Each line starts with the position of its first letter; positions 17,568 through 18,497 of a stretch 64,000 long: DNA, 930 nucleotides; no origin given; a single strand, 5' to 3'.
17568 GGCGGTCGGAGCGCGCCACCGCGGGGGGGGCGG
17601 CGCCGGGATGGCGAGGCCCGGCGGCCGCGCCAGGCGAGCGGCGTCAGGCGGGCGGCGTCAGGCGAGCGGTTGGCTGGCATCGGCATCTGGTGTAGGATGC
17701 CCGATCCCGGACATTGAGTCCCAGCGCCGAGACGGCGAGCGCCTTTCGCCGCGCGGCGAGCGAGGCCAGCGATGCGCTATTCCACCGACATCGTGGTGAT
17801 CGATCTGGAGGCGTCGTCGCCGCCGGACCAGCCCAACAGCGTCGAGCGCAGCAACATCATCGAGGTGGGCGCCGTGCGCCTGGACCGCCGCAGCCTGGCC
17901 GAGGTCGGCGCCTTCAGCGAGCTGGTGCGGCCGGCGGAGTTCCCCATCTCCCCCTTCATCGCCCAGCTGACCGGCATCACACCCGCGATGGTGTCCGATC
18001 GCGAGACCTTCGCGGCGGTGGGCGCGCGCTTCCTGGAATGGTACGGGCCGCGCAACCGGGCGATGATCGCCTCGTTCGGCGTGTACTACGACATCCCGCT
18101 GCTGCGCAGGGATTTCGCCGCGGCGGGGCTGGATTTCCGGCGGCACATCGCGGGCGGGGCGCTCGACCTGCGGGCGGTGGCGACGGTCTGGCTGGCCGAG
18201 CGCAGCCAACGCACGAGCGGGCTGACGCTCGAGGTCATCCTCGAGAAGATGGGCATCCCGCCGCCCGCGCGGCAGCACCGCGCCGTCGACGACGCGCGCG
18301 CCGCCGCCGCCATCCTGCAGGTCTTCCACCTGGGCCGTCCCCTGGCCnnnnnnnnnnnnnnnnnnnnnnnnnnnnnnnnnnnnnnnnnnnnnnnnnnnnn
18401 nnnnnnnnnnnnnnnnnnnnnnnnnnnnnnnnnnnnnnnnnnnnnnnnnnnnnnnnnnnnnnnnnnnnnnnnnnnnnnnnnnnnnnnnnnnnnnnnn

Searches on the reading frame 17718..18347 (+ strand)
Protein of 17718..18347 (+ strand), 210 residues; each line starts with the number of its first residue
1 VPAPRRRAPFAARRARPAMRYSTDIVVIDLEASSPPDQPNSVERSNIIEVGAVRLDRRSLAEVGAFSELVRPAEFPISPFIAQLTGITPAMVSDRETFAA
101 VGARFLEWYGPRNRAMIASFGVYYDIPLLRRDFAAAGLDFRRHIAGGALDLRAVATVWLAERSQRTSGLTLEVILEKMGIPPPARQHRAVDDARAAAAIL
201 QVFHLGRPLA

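Call 32: search_protein_families(library=ncbifam, proteins=[window:17718-18347:+], max_evalue=0.001)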
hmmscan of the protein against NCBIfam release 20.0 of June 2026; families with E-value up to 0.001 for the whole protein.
window:17718-18347:+ (210 aa): 23 families
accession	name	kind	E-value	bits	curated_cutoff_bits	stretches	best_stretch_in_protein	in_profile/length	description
NF005907.0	PRK07883.1-5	equivalog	6.7e-17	61.1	454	1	25-201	30-189/584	DEDD exonuclease domain-containing protein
NF005905.0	PRK07883.1-3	equivalog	5.1e-15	55.1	508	1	22-200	23-184/581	DEDD exonuclease domain-containing protein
NF005904.0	PRK07883.1-2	equivalog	6.2e-15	54.5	969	1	18-200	24-190/584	DEDD exonuclease domain-containing protein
NF005906.0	PRK07883.1-4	equivalog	2.3e-13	49.4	495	1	25-202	8-166/563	DEDD exonuclease domain-containing protein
NF005903.0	PRK07883.1-1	equivalog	5.5e-13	48.2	1038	1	22-201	39-207/642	DEDD exonuclease domain-containing protein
NF005981.0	PRK08074.1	equivalog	9.8e-13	47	789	1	25-201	5-163/931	ATP-dependent DNA helicase DinG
NF005226.0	PRK06722.1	equivalog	6.7e-12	45.2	290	1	19-201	1-175/281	exonuclease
TIGR01407.1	dinG_rel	hypoth_equivalog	3.2e-11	42.2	547.7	1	26-200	3-158/889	putative DnaQ family exonuclease/DinG family helicase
NF001688.0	PRK00448.1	equivalog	4.7e-11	41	873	1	24-203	424-584/1445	PolC-type DNA polymerase III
NF005836.0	PRK07740.1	equivalog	6.5e-11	42.1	261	1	24-199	60-218/244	hypothetical protein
NF006316.0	PRK08517.1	equivalog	3.9e-10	39.5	247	1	26-202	73-228/270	3'-5' exonuclease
TIGR01405.1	polC_Gram_pos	equivalog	1.2e-09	36.5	1043.45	1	26-203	192-350/1211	DNA polymerase III subunit alpha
NF005289.0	PRK06807.1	equivalog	4.2e-09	36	335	1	23-201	8-166/313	3'-5' exonuclease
NF005570.0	PRK07247.1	equivalog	5.5e-08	32.9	226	1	42-203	18-165/195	3'-5' exonuclease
NF005838.0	PRK07748.1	equivalog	5.9e-08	32.5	169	1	23-203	4-176/207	3'-5' exonuclease KapD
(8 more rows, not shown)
